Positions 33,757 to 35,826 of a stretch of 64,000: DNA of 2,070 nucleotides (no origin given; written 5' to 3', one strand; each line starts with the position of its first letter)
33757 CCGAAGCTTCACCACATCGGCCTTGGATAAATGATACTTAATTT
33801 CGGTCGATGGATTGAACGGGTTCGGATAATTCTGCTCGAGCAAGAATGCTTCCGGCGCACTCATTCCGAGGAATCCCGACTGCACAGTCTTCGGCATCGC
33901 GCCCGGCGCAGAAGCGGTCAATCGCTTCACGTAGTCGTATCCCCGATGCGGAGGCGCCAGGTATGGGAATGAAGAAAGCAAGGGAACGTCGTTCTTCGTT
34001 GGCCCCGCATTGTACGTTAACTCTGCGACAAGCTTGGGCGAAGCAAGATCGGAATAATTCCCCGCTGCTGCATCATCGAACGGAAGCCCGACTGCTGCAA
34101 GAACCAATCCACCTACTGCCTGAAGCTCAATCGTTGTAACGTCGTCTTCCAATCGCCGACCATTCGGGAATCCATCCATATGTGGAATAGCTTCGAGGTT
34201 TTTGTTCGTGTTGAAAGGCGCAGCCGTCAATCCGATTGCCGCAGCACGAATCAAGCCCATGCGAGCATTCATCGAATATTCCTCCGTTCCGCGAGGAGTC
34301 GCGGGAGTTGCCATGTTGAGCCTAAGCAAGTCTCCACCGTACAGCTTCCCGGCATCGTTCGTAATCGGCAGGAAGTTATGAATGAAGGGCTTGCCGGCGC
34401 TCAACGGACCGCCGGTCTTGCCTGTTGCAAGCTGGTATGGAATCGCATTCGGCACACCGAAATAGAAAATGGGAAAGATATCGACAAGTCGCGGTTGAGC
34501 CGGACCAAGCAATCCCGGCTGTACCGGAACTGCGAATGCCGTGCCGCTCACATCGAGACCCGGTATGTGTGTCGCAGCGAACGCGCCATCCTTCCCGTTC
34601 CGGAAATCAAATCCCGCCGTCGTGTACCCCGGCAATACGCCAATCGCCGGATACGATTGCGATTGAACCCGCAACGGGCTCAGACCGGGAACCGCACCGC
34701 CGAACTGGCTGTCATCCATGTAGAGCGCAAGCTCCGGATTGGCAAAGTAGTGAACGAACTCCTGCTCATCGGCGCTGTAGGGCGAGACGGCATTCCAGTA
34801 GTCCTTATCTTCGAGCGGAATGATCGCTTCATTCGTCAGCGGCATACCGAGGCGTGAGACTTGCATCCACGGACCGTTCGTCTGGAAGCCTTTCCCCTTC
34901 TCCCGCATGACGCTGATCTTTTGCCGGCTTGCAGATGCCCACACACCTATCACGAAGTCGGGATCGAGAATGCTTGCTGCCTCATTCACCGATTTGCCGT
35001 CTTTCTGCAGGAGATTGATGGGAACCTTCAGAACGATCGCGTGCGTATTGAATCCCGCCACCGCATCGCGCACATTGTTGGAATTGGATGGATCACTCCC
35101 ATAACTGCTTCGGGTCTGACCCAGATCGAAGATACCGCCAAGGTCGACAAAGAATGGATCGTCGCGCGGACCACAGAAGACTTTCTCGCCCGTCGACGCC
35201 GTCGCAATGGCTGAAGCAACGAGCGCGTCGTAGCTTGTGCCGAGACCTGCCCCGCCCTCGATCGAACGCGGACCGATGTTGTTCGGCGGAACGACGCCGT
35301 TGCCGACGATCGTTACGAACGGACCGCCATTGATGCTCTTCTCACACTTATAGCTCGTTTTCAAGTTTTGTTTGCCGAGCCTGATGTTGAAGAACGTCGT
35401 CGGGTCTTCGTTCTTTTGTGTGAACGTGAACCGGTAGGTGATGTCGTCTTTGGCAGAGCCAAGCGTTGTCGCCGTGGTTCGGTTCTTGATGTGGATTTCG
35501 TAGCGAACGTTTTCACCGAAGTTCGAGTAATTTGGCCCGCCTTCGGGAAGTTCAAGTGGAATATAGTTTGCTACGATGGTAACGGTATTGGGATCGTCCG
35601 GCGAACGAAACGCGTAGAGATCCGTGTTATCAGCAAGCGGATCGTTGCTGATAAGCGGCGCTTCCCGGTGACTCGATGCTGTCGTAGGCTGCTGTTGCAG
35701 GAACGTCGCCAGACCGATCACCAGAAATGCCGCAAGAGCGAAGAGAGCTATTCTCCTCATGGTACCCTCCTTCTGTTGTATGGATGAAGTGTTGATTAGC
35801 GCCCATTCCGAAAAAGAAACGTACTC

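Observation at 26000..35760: Tandem DUF4331 T9SS cargo paralogs (mature N-terminus SSHREAP) clustered with TPR protein, double-NicO metal transporter and sigma-E/ChrR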

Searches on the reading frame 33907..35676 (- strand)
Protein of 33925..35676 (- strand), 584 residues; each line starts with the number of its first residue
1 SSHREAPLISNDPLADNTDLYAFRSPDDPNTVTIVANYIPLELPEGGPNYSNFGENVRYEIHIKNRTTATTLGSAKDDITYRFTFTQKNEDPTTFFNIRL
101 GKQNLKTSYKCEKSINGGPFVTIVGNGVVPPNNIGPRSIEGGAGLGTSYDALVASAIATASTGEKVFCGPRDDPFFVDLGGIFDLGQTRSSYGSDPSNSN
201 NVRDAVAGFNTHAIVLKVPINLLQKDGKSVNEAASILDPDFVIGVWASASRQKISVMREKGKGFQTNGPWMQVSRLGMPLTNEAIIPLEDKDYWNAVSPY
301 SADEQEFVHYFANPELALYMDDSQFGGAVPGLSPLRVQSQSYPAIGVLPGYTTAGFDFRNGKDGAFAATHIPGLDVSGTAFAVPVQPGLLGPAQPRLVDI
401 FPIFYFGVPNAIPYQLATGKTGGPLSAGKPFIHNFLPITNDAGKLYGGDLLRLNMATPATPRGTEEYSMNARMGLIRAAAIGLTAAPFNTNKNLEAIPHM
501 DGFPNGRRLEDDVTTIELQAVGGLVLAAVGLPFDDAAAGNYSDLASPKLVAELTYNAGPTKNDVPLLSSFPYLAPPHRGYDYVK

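Call 26: search_protein_representatives(protein=window:33925-35676:-)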
Query: 584 residues. Proteins with E-value up to 0.001 (for the whole library): 4054; up to 1e-10: 2110; up to 1e-30: 374. The best 150 are listed.
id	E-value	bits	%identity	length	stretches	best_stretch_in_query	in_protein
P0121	3.1e-233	792.2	67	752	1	1-584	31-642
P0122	2.7e-195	666.9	62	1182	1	1-581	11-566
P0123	9.4e-193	658.5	64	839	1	1-579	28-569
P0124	7.7e-191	652.2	62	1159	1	1-579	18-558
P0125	1.2e-190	651.6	63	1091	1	1-579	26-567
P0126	3.2e-190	650.1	63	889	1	1-579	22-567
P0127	1.2e-189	648.2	62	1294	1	1-580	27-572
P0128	2.1e-188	644.1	62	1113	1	1-580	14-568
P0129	1.2e-187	641.7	63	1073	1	1-579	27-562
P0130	1.6e-187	641.2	61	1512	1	1-579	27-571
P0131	3.0e-184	630.4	61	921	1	1-579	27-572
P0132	5.8e-182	622.9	60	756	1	1-580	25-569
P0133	5.4e-180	616.3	59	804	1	1-579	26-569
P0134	6.0e-180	616.2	60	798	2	1-537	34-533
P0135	3.6e-177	607.0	64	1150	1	35-579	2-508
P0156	1.0e-72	262.1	47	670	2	1-331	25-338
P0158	4.9e-71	256.5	47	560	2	1-332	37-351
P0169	3.4e-65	237.3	47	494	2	1-321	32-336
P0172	1.2e-64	235.4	45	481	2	1-333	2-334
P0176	1.8e-63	231.6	45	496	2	1-367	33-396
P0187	2.4e-59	217.9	45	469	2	1-335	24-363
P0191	1.3e-58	215.5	46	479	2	1-316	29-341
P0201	4.2e-57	210.6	40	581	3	1-292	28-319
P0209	4.0e-56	207.3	42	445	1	1-338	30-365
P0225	9.0e-54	199.5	46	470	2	1-317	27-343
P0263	9.2e-49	183.0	42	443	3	1-318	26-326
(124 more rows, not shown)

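Call 39: find_encoding_contigs(protein=P0172, flank=8000, max_places=3)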
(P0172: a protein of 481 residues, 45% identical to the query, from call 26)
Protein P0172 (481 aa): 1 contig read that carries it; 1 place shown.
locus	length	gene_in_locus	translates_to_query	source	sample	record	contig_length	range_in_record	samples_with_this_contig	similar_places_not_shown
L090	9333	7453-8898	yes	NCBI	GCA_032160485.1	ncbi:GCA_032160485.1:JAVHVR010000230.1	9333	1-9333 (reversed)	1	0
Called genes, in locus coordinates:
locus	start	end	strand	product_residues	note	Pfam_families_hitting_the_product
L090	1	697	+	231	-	PF00482:T2SSF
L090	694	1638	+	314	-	PF00482:T2SSF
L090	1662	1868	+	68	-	-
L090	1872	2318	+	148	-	PF07811:TadE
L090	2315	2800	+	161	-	-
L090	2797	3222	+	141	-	-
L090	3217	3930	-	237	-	-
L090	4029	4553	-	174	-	PF24837:AMIN-like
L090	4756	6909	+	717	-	PF03176:MMPL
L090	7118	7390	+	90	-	-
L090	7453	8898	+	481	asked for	PF14224:DUF4331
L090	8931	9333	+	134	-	?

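Call 47: search_protein_families(library=pfam, proteins=[L090:8931-9332:+], max_evalue=0.1)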
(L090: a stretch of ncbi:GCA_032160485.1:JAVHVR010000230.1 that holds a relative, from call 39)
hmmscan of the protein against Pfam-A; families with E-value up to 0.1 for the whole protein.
L090:8931-9332:+ (134 aa): 0 families

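Call 52: find_homologous_proteins(query=P0172, max_evalue=1e-10)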
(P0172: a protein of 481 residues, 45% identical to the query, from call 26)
Query P0172 (481 aa): 8000 proteins with E <= 1e-10 among 8000 candidates; the best 120 are listed.
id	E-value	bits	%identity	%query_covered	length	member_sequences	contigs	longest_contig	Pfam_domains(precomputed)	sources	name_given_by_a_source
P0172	0.0e+0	1104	100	100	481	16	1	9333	PF14224.12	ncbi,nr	ncbi:MAG: hypothetical protein QOG22_1452 [Pseudonocardiales bacterium]|nr:hypothetical protein [Pse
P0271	0.0e+0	1011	92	100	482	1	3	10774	PF14224.12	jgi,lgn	jgi:hypothetical protein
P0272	1.7e-289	979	89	100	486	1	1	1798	PF14224.12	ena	-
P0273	8.9e-289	977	92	100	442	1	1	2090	PF14224.12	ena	-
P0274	1.5e-274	930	84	100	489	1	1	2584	PF14224.12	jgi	jgi:hypothetical protein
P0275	1.1e-272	924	84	100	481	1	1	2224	PF14224.12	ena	-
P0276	2.5e-271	919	85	100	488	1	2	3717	PF14224.12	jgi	-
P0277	2.9e-271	919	85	100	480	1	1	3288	PF14224.12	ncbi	ncbi:MAG: DUF4331 domain-containing protein [Pseudonocardiales bacterium]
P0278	1.0e-270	917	84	100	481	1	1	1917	PF14224.12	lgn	-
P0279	2.6e-269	913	84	100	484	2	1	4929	PF14224.12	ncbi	ncbi:MAG: DUF4331 domain-containing protein [Pseudonocardiales bacterium]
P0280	7.3e-269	911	83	100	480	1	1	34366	PF14224.12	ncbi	ncbi:MAG: DUF4331 domain-containing protein [Actinomycetota bacterium]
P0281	1.2e-266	904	83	99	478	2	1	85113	PF14224.12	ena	-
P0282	4.5e-266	902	82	100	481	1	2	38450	PF14224.12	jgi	jgi:hypothetical protein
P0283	3.9e-265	899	81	100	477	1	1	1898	PF14224.12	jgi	jgi:hypothetical protein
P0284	3.4e-264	896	83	99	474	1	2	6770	PF14224.12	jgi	jgi:hypothetical protein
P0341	3.1e-236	803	74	100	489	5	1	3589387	PF14224.12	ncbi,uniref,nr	ncbi:DUF4331 domain-containing protein [Allobranchiibius huperziae]|uniref:DUF4331 domain-containing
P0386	1.4e-187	643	66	99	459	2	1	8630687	PF14224.12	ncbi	ncbi:DUF4331 domain-containing protein [Kribbella sp. WER1]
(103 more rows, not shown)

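Call 53: find_encoding_contigs(protein=P0341, flank=8000, max_places=1)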
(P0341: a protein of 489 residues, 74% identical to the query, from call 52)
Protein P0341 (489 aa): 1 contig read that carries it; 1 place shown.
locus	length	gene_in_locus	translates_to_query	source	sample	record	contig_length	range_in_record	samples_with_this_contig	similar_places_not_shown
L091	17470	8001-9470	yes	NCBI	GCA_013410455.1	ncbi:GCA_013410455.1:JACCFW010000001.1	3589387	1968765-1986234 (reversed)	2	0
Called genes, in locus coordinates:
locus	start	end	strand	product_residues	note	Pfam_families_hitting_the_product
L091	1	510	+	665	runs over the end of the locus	PF00528:BPD_transp_1, PF00005:ABC_tran, PF08352:oligo_HPY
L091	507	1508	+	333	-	PF00005:ABC_tran, PF02463:SMC_N (faint), PF08352:oligo_HPY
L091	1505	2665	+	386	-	PF01546:Peptidase_M20, PF07687:M20_dimer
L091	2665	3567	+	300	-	-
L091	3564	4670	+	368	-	PF02746:MR_MLE_N, PF26685:DUF8230_C, PF13378:MR_MLE_C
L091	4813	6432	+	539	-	PF17853:GGDEF_2 (weak), PF13556:HTH_30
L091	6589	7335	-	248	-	-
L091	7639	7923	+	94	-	-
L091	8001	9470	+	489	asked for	PF14224:DUF4331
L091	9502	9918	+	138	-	-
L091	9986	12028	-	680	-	PF00580:UvrD-helicase (faint)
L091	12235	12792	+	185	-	-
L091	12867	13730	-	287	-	PF00248:Aldo_ket_red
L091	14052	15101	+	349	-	PF00425:Chorismate_bind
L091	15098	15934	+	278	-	PF01063:Aminotran_4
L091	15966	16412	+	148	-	PF09656:PGPGW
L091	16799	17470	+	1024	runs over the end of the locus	PF04738:Lant_dehydr_N, PF14028:Lant_dehydr_C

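Call 54: find_encoding_contigs(protein=P0386, flank=8000, max_places=1)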
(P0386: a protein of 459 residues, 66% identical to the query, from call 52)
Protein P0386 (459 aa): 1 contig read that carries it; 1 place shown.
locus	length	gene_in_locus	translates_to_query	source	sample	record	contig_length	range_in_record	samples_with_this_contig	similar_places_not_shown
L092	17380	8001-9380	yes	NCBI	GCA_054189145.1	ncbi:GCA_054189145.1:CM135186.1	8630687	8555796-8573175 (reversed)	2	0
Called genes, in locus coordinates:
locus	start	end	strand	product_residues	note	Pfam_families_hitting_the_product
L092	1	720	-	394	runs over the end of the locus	PF09339:HTH_IclR (faint), PF12840:HTH_20 (weak), PF00480:ROK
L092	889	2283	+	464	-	PF01547:SBP_bac_1, PF13416:SBP_bac_8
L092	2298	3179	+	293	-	PF00528:BPD_transp_1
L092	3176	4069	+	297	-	PF00528:BPD_transp_1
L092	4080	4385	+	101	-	PF07110:EthD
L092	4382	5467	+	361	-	PF01408:GFO_IDH_MocA, PF22725:GFO_IDH_MocA_C3 (weak), PF21252:Glyco_hydro_109_C (weak)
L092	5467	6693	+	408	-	PF06792:UPF0261, PF23189:UPF0261_C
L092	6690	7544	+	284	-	PF09370:PEP_hydrolase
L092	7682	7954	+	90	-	-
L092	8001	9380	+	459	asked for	PF14224:DUF4331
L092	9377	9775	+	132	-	-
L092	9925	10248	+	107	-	PF00085:Thioredoxin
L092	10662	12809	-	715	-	PF04185:Phosphoesterase, PF05506:PLipase_C_C (weak)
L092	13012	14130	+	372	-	PF09375:Peptidase_M75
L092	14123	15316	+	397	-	PF04261:Dyp_perox_N, PF20628:Dyp_perox_C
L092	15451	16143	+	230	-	PF07553:Lipoprotein_Ltp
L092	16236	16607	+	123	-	PF04266:ASCH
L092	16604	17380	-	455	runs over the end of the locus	PF01266:DAO (faint), PF07992:Pyr_redox_2, PF13738:Pyr_redox_3, PF00070:Pyr_redox, PF02852:Pyr_redox_dim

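Call 58: predict_structure(alignment_id=A2)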
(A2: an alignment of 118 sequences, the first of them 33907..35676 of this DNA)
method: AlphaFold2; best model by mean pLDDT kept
length: 590 residues; sequences in the alignment: 118
mean_pLDDT: 93.3   pTM: 0.94
mean pLDDT of the five models: 93.3, 92.0, 91.8, 90.6, 90.2
residues with pLDDT >= 90: 490; 70-90: 89; 50-70: 11; < 50: 0
segments of 3 or more residues with pLDDT < 50: none
pLDDT, mean of each block of 10 residues (from residue 1): 76 94 98 98 89 96 98 97 97 90 95 97 98 93 95 98 98 95 90 90 93 98 98 98 98 93 91 96 93 96 97 96 94 93 91 95 94 91 95 95 95 89 86 97 98 98 96 95 90 95 98 96 83 74 75 93 95 95 80
secondary structure, 60 per line:
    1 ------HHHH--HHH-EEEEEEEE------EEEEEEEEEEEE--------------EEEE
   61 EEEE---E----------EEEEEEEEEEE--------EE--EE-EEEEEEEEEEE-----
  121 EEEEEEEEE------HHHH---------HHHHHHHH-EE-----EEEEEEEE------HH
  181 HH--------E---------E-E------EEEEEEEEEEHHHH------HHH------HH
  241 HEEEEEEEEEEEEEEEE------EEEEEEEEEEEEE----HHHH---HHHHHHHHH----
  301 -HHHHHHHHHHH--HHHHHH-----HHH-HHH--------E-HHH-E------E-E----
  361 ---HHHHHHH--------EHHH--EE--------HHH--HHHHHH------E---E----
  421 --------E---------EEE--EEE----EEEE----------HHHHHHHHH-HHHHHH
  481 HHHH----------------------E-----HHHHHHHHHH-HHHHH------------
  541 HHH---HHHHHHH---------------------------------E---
elements in order: H7-10 E17-24 E31-42 E57-64 E79-89 E105-115 E121-129 H136-139 H149-156 E165-172 H179-182 E210-219 H220-223 E242-257 E264-276 H281-284 H288-296 H302-312 H315-320 H364-370 H400-405 E439-441 E444-446 E451-454 H465-473 H475-484 H513-522 H524-528 H547-553

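Call 60: search_protein_families(library=pfam, proteins=[L091:9502-9915:+, L092:9377-9772:+, L091:7639-7920:+, L092:7682-7951:+], max_evalue=1)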
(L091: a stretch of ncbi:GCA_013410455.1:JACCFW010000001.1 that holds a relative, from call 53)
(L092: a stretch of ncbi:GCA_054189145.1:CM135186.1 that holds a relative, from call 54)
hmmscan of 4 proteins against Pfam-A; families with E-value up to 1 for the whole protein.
L091:9502-9915:+ (138 aa): 0 families

L092:9377-9772:+ (132 aa): 0 families

L091:7639-7920:+ (94 aa): 1 family
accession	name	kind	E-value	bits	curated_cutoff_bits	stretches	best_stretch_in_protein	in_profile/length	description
PF08825.15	E2_bind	-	0.11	13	33.2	1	66-83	58-75/82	E2 binding domain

L092:7682-7951:+ (90 aa): 1 family
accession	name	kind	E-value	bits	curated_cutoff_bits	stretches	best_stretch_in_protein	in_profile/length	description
PF10399.14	UCR_Fe-S_N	-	0.0082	16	24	1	3-26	8-32/41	Ubiquitinol-cytochrome C reductase Fe-S subunit TAT signal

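Call 70: fold_search(model_id=the predicted structure, library=pdb)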
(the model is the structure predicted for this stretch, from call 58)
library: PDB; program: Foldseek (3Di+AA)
matches with E <= 10: 679; with E <= 0.001: 0
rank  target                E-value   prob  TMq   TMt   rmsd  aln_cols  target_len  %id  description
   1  6ud7_A                2.0e-02  0.08  0.09  0.11  23.6       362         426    7  Crystal structure of full-length human DCAF15-DDB1(deltaBPB)-DDA1-RBM39 in complex with indisulam (released 2019-12-18)
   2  8c7j_A                2.3e-02  0.05  0.07  0.13  24.9       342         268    8  Phage display derived serum albumin binding knob domain engineered within a novel VH framework 3 bispecific antibody f (released 2023-06-07)
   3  5f75_C                3.2e-02  0.05  0.09  0.11  23.3       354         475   13  Thiocyanate dehydrogenase from Thioalkalivibrio paradoxus (released 2016-12-14)
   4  5oex_A                3.4e-02  0.06  0.09  0.11  23.4       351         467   11  Complex with iodine ion for thiocyanate dehydrogenase from Thioalkalivibrio paradoxus (released 2018-08-01)
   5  6sji_B                3.4e-02  0.05  0.09  0.10  22.9       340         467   13  The structure of thiocyanate dehydrogenase from Thioalkalivibrio paradoxus mutant with His 482 replaced by Gln (released 2019-09-18)
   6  4jpq_A                3.9e-02  0.15  0.11  0.24  16.0       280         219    9  Crystal structure of a putative carbohydrate-binding protein (BACUNI_03838) from Bacteroides uniformis ATCC 8492 at 2. (released 2013-04-17)
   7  6g5m_B                4.3e-02  0.05  0.09  0.10  21.5       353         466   11  The structure of thiocyanate dehydrogenase from Thioalkalivibrio paradoxus complex with CU(I) ions. (released 2019-04-10)
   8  8p3m_2                4.6e-02  0.06  0.09  0.11  22.6       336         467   13  The structure of thiocyanate dehydrogenase mutant form with Lys 281 replaced by Ala from Thioalkalivibrio paradoxus (released 2023-06-07)
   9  5bk2_C                5.5e-02  0.02  0.05  0.11  25.2       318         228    8  Crystal structure of maltose binding protein in complex with a peristeric synthetic antibody (released 2018-01-17)
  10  8bpn_A                6.2e-02  0.03  0.08  0.09  22.4       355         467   13  The structure of thiocyanate dehydrogenase mutant form with Phe 436 replaced by Gln from Thioalkalivibrio paradoxus (released 2023-01-18)
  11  6ue5_A                7.0e-02  0.08  0.10  0.13  23.4       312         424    7  Crystal structure of full-length human DCAF15-DDB1-deltaPBP-DDA1-RBM39 in complex with 4-(aminomethyl)-N-(3-cyano-4-me (released 2019-12-18)
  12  1dfb_H                7.0e-02  0.02  0.05  0.11  25.4       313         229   10  STRUCTURE OF A HUMAN MONOCLONAL ANTIBODY FAB FRAGMENT AGAINST GP41 OF HUMAN IMMUNODEFICIENCY VIRUS TYPE I (released 1993-10-31)
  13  5jrk_B                7.4e-02  0.06  0.10  0.09  22.5       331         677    9  Crystal Structure of the Sphingopyxin I Lasso Peptide Isopeptidase SpI-IsoP (SeMet-derived) (released 2016-09-28)
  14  8z75_A                8.4e-02  0.03  0.08  0.10  22.0       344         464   12  The structure of non-activated thiocyanate dehydrogenase from Pelomicrobium methylotrophicum (pmTcDH) (released 2024-05-08)
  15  8wte_D                9.4e-02  0.03  0.07  0.13  22.9       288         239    9  Crystal structure of TCR in complex with HLA-A*11:01 bound to KRAS-G12V peptide (VVGAVGVGK) (released 2024-05-01)
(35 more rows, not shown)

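Call 71: list_cluster_members(proteins=[P0187, P0191, P0225, P0156, P0158, P0169, P0176, P0201, P0209, P0263])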
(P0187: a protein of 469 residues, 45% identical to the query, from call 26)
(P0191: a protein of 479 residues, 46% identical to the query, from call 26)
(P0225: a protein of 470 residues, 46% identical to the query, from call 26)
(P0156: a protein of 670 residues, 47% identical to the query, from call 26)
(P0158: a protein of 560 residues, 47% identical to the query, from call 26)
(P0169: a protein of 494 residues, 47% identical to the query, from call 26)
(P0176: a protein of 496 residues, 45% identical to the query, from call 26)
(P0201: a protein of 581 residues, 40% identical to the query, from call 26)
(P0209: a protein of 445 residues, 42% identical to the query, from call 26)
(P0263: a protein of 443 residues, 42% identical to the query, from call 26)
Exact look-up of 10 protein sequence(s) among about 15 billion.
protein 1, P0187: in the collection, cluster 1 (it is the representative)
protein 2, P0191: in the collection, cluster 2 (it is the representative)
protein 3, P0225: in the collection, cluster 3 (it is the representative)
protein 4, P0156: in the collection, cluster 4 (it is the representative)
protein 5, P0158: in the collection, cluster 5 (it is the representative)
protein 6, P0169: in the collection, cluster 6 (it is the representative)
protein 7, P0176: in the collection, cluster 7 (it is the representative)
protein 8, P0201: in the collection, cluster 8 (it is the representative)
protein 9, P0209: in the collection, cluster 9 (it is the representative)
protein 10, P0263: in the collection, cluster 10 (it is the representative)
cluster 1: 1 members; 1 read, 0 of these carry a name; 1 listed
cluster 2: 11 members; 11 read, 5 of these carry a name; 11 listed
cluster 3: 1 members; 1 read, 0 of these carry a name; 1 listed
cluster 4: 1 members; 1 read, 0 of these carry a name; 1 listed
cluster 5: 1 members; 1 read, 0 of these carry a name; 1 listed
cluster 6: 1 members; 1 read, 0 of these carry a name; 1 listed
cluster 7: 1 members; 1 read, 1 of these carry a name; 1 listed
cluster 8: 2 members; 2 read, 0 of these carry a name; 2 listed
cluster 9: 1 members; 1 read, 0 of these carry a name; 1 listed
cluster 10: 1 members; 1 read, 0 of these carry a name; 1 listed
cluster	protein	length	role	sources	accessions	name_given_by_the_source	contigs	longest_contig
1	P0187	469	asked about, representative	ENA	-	-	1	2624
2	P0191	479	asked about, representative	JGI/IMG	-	hypothetical protein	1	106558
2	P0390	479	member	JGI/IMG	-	hypothetical protein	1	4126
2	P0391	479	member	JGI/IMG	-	hypothetical protein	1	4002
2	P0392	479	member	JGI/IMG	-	hypothetical protein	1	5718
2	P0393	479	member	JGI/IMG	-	hypothetical protein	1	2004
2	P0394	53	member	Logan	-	-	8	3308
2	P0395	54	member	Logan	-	-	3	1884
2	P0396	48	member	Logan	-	-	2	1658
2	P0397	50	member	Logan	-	-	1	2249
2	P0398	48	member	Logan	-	-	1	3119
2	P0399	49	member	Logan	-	-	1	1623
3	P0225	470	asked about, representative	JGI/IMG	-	-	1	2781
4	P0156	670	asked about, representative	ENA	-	-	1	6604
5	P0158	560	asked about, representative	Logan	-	-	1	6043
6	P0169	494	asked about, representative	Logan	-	-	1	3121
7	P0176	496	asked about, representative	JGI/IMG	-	Domain of unknown function (DUF4331)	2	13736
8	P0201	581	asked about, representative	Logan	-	-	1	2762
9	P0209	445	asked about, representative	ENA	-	-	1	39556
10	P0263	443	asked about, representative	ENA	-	-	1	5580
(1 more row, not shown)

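Call 72: find_encoding_contigs(protein=P0191, flank=8000, max_places=1)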
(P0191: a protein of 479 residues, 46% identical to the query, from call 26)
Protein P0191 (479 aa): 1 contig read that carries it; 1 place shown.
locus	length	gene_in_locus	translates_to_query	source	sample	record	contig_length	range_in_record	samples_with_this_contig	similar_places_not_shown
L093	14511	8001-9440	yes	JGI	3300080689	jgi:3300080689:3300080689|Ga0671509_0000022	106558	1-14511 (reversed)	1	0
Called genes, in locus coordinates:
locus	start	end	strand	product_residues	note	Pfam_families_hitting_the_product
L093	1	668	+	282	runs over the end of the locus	PF00975:Thioesterase (faint), PF12146:Hydrolase_4 (weak), PF00561:Abhydrolase_1, PF12697:Abhydrolase_6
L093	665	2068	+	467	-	PF00512:HisKA (weak), PF02518:HATPase_c, PF13581:HATPase_c_2 (weak)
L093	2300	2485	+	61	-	-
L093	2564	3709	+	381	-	PF01740:STAS (weak), PF13466:STAS_2, PF02405:MlaE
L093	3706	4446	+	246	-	PF00005:ABC_tran, PF13304:AAA_21 (faint)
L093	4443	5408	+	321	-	PF02470:MlaD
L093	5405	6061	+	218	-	PF03886:ABC_trans_aux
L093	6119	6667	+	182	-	PF00072:Response_reg, PF02954:HTH_8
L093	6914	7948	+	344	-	PF01436:NHL (faint)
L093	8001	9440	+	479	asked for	PF14224:DUF4331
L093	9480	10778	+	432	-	PF14559:TPR_19 (faint), PF07719:TPR_2 (faint), PF13181:TPR_8 (faint), PF13424:TPR_12 (faint), PF13428:TPR_14 (faint), PF00515:TPR_1 (faint), PF13432:TPR_16 (weak), PF23914:TPR_CcmH_CycH (weak), +3 more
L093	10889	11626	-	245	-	PF00149:Metallophos, PF12850:Metallophos_2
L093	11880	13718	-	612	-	-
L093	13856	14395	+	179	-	-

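Call 73: find_encoding_contigs(protein=P0209, flank=8000, max_places=1)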
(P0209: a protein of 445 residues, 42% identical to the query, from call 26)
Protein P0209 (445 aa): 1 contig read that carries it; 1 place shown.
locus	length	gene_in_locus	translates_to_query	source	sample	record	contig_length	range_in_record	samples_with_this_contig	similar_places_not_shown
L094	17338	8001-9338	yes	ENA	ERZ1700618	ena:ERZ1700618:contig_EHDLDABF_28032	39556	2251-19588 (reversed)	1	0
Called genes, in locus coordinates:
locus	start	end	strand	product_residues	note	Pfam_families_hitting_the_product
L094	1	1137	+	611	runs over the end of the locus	PF07584:BatA (weak)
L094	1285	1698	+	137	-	-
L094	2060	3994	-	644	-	-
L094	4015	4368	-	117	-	PF13473:Cupredoxin_1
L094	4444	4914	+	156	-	PF08818:DUF1801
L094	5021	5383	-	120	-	-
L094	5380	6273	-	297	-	PF05114:MbnB_TglH_ChrH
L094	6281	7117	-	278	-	-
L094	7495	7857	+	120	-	-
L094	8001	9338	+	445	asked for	PF14224:DUF4331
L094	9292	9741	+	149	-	-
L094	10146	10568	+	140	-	PF13628:DUF4142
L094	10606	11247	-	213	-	PF00484:Pro_CA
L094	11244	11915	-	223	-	PF00756:Esterase (faint), PF00561:Abhydrolase_1 (faint), PF12146:Hydrolase_4 (weak)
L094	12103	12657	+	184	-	-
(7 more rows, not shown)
